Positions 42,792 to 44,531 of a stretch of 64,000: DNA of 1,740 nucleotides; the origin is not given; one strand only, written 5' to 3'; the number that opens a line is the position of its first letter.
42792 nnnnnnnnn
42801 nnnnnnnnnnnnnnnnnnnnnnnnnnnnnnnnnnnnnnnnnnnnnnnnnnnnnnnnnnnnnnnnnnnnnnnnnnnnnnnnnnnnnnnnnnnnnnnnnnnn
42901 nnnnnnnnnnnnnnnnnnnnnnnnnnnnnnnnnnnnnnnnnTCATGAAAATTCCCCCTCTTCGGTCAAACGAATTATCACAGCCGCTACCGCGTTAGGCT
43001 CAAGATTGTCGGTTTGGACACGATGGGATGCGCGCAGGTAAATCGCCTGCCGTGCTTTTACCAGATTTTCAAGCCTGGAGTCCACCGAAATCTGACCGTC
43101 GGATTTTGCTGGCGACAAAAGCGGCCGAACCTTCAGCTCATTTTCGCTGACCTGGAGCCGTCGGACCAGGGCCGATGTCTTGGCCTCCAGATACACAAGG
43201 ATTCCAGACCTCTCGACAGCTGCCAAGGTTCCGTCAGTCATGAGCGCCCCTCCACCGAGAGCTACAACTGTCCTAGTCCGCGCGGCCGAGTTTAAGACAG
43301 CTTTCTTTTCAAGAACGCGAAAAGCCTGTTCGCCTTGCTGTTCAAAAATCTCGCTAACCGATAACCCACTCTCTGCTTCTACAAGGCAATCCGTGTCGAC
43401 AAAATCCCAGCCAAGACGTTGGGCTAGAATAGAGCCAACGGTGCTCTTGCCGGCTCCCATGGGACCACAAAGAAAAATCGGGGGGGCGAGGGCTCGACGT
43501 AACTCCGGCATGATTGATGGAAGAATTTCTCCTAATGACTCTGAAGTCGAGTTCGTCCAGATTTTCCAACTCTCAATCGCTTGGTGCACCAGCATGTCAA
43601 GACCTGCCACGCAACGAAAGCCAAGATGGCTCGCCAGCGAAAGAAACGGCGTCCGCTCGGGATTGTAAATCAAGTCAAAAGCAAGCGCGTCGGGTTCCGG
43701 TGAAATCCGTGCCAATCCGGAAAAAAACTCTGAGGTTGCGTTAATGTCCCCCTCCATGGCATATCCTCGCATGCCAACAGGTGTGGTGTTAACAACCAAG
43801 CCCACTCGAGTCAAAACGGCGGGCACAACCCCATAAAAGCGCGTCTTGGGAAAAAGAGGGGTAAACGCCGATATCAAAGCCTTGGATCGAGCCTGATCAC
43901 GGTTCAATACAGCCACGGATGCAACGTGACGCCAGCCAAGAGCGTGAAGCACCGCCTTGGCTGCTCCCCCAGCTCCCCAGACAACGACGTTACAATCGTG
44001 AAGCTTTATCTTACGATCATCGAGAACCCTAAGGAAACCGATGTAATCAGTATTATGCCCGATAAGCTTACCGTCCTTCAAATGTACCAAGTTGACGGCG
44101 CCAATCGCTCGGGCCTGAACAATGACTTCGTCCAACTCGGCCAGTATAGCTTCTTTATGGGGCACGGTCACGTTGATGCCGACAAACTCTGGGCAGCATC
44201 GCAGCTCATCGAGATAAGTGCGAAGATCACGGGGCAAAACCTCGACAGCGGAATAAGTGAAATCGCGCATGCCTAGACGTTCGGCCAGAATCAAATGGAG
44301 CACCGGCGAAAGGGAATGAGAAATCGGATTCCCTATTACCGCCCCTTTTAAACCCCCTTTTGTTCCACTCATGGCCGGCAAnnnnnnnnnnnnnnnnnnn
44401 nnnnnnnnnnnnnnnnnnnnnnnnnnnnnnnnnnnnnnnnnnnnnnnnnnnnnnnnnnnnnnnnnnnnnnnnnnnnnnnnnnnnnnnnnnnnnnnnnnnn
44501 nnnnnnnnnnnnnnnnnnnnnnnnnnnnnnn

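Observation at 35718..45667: Complete Phe/Tyr branch in one translationally coupled operon, including an AroE-AroK fusion; no trp genes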

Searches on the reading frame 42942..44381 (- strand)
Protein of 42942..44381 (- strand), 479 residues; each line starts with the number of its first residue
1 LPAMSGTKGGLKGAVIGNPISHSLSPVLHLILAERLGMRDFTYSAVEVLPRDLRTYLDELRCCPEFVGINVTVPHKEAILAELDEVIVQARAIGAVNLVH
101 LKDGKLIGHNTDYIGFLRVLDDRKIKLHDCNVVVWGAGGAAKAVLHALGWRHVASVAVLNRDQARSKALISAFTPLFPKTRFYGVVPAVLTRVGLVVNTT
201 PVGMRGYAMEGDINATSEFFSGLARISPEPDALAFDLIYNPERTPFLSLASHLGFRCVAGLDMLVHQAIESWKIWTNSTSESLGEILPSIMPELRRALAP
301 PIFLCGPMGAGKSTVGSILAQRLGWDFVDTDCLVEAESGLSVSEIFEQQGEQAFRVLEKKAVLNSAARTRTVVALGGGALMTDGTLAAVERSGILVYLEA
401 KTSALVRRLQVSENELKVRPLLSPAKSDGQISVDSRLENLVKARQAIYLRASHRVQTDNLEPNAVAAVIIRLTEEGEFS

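Call 3: search_protein_families(library=pfam, proteins=[window:42942-44381:-])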
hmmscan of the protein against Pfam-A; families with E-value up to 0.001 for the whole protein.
window:42942-44381:- (479 aa): 8 families
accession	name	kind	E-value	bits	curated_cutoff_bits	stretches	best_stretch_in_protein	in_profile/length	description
PF01202.28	SKI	-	5.2e-38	131.1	22.1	1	308-471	1-156/159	Shikimate kinase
PF08501.16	Shikimate_dh_N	-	2.4e-22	79.4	27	1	15-99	1-83/83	Shikimate dehydrogenase substrate binding domain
PF13238.12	AAA_18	-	2.8e-07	31.5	29.4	1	302-413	1-112/128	AAA domain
PF18317.6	SDH_C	-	1.6e-06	28.2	25.8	1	260-277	1-18/31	Shikimate 5'-dehydrogenase C-terminal domain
PF13671.12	AAA_33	-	1.3e-05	25.9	27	1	302-372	2-74/143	AAA domain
PF01488.26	Shikimate_DH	-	1.7e-05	25.3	24.3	1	126-173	9-56/138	Shikimate / quinate 5-dehydrogenase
PF02224.24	Cytidylate_kin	-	0.00013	22.2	26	1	304-333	3-32/211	Cytidylate kinase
PF13189.12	Cytidylate_kin2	-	0.00022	21.9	28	1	307-351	7-52/176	Cytidylate kinase-like family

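Call 4: search_protein_families(library=ncbifam, proteins=[window:42942-44381:-])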
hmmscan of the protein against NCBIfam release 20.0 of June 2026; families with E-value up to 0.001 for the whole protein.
window:42942-44381:- (479 aa): 32 families (the best 25 are shown)
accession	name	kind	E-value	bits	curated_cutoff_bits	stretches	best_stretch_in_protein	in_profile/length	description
NF001319.0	PRK00258.3-3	equivalog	5.5e-61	206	252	1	15-280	11-261/279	shikimate dehydrogenase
TIGR00507.1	aroE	equivalog_domain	1.6e-59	201.3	200.2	1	14-279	4-255/270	shikimate dehydrogenase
NF001312.0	PRK00258.1-4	equivalog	8.7e-58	195.8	295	1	12-279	11-267/285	shikimate dehydrogenase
NF001314.0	PRK00258.2-2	equivalog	1.1e-57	195.3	248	1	14-280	11-274/290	shikimate dehydrogenase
NF001311.0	PRK00258.1-3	equivalog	1.1e-50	172.3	235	1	11-278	6-258/279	shikimate dehydrogenase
NF001322.0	PRK00258.3-6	equivalog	3.4e-47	161.1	285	1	15-279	10-253/272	shikimate dehydrogenase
NF001310.0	PRK00258.1-2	equivalog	5.6e-45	153.6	221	1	14-279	6-262/279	shikimate dehydrogenase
NF009201.0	PRK12549.1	subfamily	6e-45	153.6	235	1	13-280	10-271/286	shikimate dehydrogenase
NF001315.0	PRK00258.2-4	equivalog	1.4e-43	149.1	413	1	14-278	11-268/284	shikimate dehydrogenase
NF001316.0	PRK00258.2-5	equivalog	1.5e-41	142.4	247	1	14-281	5-249/263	shikimate dehydrogenase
TIGR01809.1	Shik-DH-AROM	equivalog_domain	1.2e-38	132.9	196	1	11-278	6-271/282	shikimate dehydrogenase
NF001313.0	PRK00258.2-1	equivalog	1.9e-36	126.1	431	2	15-164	14-161/290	shikimate dehydrogenase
NF009200.0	PRK12548.1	subfamily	2.8e-36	125.4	432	2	14-162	13-159/289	shikimate dehydrogenase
NF010552.0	PRK13946.1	equivalog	1.7e-33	115.9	186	1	300-472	24-186/198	shikimate kinase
NF002988.0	PRK03731.1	equivalog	3.4e-33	114.8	161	1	301-472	4-167/174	shikimate kinase AroL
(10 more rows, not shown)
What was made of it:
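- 42942..44372 (-): aroE-aroK fusion, 476 aa. It combines shikimate dehydrogenase (residues about 10-280, step 4), a helical linker (about 277-294) and shikimate kinase (about 297-470, step 5). Pfam and NCBIfam match both domains (calls 3, 4).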

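Call 10: find_encoding_contigs(protein=window:42942-44381:-, flank=10000, max_places=6)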
Protein window:42942-44381:- (479 aa): no gene with exactly this product is on record in the collection.

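Call 12: find_homologous_proteins(query=window:42942-44372:-)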
Query window:42942-44372:- (476 aa): 959 proteins with E <= 0.001 among 8000 candidates; the best 120 are listed.
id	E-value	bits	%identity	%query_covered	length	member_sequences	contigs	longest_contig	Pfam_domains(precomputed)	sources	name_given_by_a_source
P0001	0.0e+0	1052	100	100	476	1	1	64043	PF08501.17,PF18317.7,PF13671.13,PF01202.29,PF13238.13,PF01488.27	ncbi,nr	ncbi:MAG: shikimate dehydrogenase [Candidatus Riflebacteria bacterium]|nr:shikimate dehydrogenase [C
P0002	2.6e-113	397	47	97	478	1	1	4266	PF08501.17,PF01202.29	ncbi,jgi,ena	jgi:shikimate dehydrogenase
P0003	6.0e-112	393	45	97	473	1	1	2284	PF08501.17,PF18317.7,PF01202.29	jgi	-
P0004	4.2e-110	387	45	99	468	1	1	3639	PF08501.17,PF18317.7,PF01202.29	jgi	jgi:shikimate dehydrogenase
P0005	3.6e-108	380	44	97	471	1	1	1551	PF08501.17,PF18317.7,PF01202.29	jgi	jgi:shikimate dehydrogenase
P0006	1.3e-105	372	44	96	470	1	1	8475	PF08501.17,PF01202.29,PF13238.13,PF01488.27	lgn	-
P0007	6.2e-102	360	44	98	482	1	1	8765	PF08501.17,PF01202.29,PF13238.13,PF13191.13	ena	-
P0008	1.9e-101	358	43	97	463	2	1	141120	PF08501.17,PF01202.29,PF13191.13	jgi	jgi:shikimate dehydrogenase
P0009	5.3e-101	357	43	96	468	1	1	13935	PF08501.17,PF01202.29,PF13238.13,PF01488.27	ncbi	-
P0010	3.2e-99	351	43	96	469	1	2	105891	PF08501.17,PF01202.29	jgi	jgi:shikimate dehydrogenase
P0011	1.3e-98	349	40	97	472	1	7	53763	PF08501.17,PF01202.29,PF13238.13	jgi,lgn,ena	-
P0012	4.5e-98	347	41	97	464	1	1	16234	PF08501.17,PF01202.29,PF13238.13,PF01488.27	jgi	jgi:shikimate dehydrogenase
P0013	3.2e-97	344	42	96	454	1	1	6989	PF08501.17,PF18317.7,PF01202.29,PF13238.13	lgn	-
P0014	4.0e-97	344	45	96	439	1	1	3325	PF08501.17,PF13671.13,PF01202.29,PF13238.13,PF01488.27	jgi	jgi:shikimate dehydrogenase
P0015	1.2e-96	343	42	96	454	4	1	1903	PF08501.17,PF18317.7,PF01202.29,PF13238.13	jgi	jgi:shikimate dehydrogenase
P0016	1.7e-96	342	42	96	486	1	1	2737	PF08501.17,PF01202.29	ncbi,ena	ncbi:MAG: shikimate kinase [Bdellovibrionota bacterium]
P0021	8.6e-89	317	40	97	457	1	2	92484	PF08501.17,PF13671.13,PF01202.29,PF13238.13,PF01488.27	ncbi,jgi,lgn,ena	jgi:shikimate dehydrogenase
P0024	7.5e-88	313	40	96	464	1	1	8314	PF08501.17,PF01202.29,PF01488.27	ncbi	-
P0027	2.8e-86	308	40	99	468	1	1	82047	PF08501.17,PF18317.7,PF01202.29,PF13238.13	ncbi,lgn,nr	ncbi:MAG: shikimate kinase [Oligoflexia bacterium]|nr:shikimate kinase [Oligoflexia bacterium]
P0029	1.6e-84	303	44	94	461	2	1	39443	PF08501.17,PF01202.29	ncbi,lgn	-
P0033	1.5e-80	289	39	99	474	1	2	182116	PF08501.17,PF01202.29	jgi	jgi:shikimate dehydrogenase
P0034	6.3e-80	287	39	97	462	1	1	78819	PF08501.17,PF01202.29,PF13238.13,PF01488.27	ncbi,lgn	-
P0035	6.6e-80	287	39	97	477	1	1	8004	PF08501.17,PF01202.29,PF01488.27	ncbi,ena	-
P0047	8.4e-52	195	33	88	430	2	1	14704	PF08501.17,PF01202.29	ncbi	-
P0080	1.9e-45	174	32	97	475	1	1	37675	PF08501.17,PF13401.13,PF01202.29,PF13238.13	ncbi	-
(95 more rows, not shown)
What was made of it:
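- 42942..44372 (-): It is identical to a deposited 476-aa protein (call 12).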

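Call 13: find_encoding_contigs(protein=P0001, flank=10000, max_places=3)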
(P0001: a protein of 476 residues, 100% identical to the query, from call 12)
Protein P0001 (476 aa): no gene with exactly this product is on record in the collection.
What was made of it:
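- Tried and rejected: Exact look-ups of the fusion found no contig (calls 10, 13).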

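Call 14: find_encoding_contigs(protein=P0008, flank=10000, max_places=2)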
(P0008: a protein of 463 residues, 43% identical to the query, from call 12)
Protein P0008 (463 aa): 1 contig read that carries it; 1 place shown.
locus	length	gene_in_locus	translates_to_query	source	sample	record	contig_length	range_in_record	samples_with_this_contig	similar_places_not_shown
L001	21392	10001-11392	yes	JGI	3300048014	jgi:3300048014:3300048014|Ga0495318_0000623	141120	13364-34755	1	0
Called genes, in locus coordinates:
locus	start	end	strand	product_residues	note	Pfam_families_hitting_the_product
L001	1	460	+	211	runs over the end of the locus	-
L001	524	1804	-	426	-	PF00112:Peptidase_C1, PF13529:Peptidase_C39_2 (faint)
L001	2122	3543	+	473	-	PF04715:, PF00425:Chorismate_bind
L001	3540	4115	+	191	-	PF00117:GATase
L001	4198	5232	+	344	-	PF02885:Glycos_trans_3N, PF00591:Glycos_transf_3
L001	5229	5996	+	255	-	PF00218:IGPS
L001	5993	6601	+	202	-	PF00697:PRAI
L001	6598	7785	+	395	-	PF00291:PALP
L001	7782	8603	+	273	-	PF00290:Trp_syntA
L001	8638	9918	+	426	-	PF00275:EPSP_synthase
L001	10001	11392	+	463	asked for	PF08501:Shikimate_dh_N, PF13191:AAA_16 (weak), PF01202:SKI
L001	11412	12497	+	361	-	PF01761:DHQ_synthase, PF24621:DHQS_C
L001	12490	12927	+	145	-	PF01220:DHquinase_II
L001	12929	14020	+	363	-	PF01264:Chorismate_synt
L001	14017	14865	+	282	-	PF00800:PDT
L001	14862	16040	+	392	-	PF00155:Aminotran_1_2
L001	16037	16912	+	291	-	PF02153:PDH_N, PF20463:PDH_C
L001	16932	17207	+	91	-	PF01817:CM_2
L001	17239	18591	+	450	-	PF01474:DAHP_synth_2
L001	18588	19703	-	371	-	PF04851:ResIII, PF00270:DEAD, PF00271:Helicase_C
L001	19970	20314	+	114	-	-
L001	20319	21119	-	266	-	PF00248:Aldo_ket_red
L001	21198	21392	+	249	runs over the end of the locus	PF01427:Peptidase_M15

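Call 15: find_encoding_contigs(protein=P0010, flank=10000, max_places=2)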
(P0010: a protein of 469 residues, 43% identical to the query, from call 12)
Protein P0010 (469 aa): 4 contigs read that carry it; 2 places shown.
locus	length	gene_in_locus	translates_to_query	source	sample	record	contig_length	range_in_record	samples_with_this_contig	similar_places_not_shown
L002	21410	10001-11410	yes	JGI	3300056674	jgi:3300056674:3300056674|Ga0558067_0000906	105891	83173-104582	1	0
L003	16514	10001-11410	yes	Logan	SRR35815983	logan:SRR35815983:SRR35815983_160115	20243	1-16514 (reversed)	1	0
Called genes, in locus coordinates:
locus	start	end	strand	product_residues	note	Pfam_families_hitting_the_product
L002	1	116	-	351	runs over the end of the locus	PF08240:ADH_N, PF01262:AlaDh_PNT_C (weak), PF00107:ADH_zinc_N, PF13602:ADH_zinc_N_2 (weak)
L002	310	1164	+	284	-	PF05726:Pirin_C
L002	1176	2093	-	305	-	PF00126:HTH_1, PF03466:LysR_substrate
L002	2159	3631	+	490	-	PF04715:, PF00425:Chorismate_bind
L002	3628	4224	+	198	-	PF00117:GATase, PF07722:Peptidase_C26 (faint)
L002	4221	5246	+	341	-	PF02885:Glycos_trans_3N, PF00591:Glycos_transf_3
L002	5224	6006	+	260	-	PF00218:IGPS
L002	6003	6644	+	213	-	PF00697:PRAI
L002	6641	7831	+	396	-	PF00291:PALP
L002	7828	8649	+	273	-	PF00290:Trp_syntA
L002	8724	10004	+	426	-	PF00275:EPSP_synthase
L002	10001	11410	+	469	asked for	PF08501:Shikimate_dh_N, PF01202:SKI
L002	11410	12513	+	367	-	PF00465:Fe-ADH (faint), PF01761:DHQ_synthase, PF24621:DHQS_C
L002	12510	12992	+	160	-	PF01220:DHquinase_II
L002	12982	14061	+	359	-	PF01264:Chorismate_synt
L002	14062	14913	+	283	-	PF00800:PDT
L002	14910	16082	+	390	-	PF00155:Aminotran_1_2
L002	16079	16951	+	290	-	PF03446:NAD_binding_2 (faint), PF03807:F420_oxidored, PF02153:PDH_N, PF20463:PDH_C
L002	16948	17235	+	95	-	PF01817:CM_2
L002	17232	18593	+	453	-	PF01474:DAHP_synth_2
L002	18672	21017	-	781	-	-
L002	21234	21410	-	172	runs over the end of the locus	PF01625:PMSR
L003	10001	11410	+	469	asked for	PF08501:Shikimate_dh_N, PF01202:SKI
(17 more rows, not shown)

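Call 19: find_related_loci(query=A1, collection=genome_contigs, flank=10000)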
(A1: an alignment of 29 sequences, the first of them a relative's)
Query A1 (476 aa) in genome_contigs; peptide patterns used: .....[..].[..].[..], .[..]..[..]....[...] (x = any residue, [..] = any of these).
600 stretches matched a pattern (row limit reached: there are more); 587 encode a relative of the query (tblastn E <= 1e-3); the best 80 are kept; 80 distinct loci.
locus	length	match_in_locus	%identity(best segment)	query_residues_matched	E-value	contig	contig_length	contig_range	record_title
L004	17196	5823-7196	42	9-468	2e-97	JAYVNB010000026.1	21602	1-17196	MAG: Bacteriovoracaceae bacterium isolate GL65_DN_concoct_128 GL65_DN_concoct_128_25, whole genome shotgun sequence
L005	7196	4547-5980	38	9-466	1e-90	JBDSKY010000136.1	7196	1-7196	MAG: Bdellovibrionia bacterium isolate cluster1_bin.357 k127_8975810, whole genome shotgun sequence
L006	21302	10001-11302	29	12-457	7e-44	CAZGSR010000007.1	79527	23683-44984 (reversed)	MAG TPA_asm: uncultured Mageeibacillus sp. isolate binchicken_co27_475 genome assembly, contig: NODE_487_length_79527_co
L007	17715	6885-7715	35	12-291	4e-43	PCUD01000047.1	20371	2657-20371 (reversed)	MAG: Ignavibacteriales bacterium CG18_big_fil_WC_8_21_14_2_50_31_20 CG18_scaffold_1399_c, whole genome shotgun sequence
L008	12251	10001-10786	40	8-275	6e-42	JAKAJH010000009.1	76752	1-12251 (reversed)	MAG: Bacteroidetes bacterium isolate WY3.bin82 NODE_461_length_76752_cov_1.467067, whole genome shotgun sequence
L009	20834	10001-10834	36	9-296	7e-42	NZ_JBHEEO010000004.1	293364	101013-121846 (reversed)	Brucella oryzae strain DSM 17471 NODE_4_length_293364_cov_46.663538, whole genome shotgun sequence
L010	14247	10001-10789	36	9-279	7e-42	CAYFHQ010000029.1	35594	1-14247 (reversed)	MAG TPA_asm: uncultured Peptostreptococcaceae bacterium isolate ERP003628_co2_39 genome assembly, contig: NODE_870_lengt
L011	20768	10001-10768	38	11-273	8e-42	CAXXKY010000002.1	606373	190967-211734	MAG: Dehalococcoidia bacterium isolate 886e3671-e943-42bd-87f0-332393e915f0 genome assembly, contig: contig_2, whole gen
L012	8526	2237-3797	38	11-350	4e-41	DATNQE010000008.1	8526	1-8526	MAG TPA_asm: Trichocoleus sp. isolate SMAG_U16499 k141_136872, whole genome shotgun sequence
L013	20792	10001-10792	37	9-295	1e-40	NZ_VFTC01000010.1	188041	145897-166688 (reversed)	Mesorhizobium sp. WSM4306 NODE_10_length_188041_cov_137.140915, whole genome shotgun sequence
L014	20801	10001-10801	39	8-295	3e-40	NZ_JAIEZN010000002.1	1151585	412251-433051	Devosia aquimaris strain CJK-A8-3 NODE_2_length_1151585_cov_191.561, whole genome shotgun sequence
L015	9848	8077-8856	39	11-274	2e-39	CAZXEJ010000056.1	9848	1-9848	MAG TPA_asm: uncultured Spirochaetia bacterium isolate SRP216583_co2_250 genome assembly, contig: NODE_5763_length_9848_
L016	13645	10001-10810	37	9-299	8e-40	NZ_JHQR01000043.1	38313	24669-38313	Mesorhizobium silamurunense strain CCBAU 01550 scaffold45, whole genome shotgun sequence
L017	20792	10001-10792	35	9-292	4e-39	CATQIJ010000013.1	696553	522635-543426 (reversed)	MAG: uncultured Rhizobiaceae bacterium isolate c4237395-2727-4e7e-8078-0816f8c4fa21 genome assembly, contig: contig_13,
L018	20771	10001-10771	37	12-273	5e-39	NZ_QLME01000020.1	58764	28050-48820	Halanaerobium saccharolyticum strain MSL 17.2 Ga0206410_120, whole genome shotgun sequence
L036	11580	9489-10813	35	12-467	3e-56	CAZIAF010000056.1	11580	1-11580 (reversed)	MAG TPA_asm: uncultured Candidatus Bathyarchaeia archaeon isolate ERP119294_co4_423 genome assembly, contig: NODE_5746_l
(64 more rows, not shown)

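Call 20: find_encoding_contigs(protein=P0027, flank=10000, max_places=1)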
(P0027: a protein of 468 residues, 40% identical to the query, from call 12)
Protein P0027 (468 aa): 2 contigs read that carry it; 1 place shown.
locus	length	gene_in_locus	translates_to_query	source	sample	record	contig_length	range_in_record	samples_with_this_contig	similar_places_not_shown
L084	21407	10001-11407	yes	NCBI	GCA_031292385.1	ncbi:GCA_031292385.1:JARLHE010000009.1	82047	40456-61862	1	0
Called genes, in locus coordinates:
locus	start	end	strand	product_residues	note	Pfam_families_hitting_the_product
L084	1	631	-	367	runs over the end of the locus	PF01408:GFO_IDH_MocA, PF02894:GFO_IDH_MocA_C, PF22725:GFO_IDH_MocA_C3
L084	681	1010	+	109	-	PF06155:GBBH-like_N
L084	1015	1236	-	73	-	PF09723:Zn_ribbon_8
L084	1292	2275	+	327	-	PF00478:IMPDH, PF03060:NMO, PF01070:FMN_dh, PF05690:ThiG (weak)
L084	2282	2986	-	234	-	PF00413:Peptidase_M10 (faint), PF13574:Reprolysin_2 (weak), PF13688:Reprolysin_5, PF13583:Reprolysin_4 (weak)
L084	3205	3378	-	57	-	-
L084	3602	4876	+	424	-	-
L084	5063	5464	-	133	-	-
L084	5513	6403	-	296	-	PF00749:tRNA-synt_1c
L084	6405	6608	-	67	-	-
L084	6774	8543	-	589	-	PF09286:Pro-kuma_activ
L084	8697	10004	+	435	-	PF00275:EPSP_synthase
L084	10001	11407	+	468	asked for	PF08501:Shikimate_dh_N, PF18317:SDH_C (weak), PF01202:SKI, PF13238:AAA_18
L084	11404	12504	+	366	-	PF00465:Fe-ADH (faint), PF01761:DHQ_synthase, PF24621:DHQS_C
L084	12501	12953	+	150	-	PF01220:DHquinase_II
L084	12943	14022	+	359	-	PF01264:Chorismate_synt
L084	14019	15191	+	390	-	PF01474:DAHP_synth_2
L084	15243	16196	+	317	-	-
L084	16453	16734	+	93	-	-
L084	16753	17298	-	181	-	-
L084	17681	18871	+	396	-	-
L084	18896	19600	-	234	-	PF01988:VIT1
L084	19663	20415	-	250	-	PF13628:DUF4142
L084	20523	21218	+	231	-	PF00072:Response_reg, PF00486:Trans_reg_C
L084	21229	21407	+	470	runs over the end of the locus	PF00672:HAMP, PF00512:HisKA, PF02518:HATPase_c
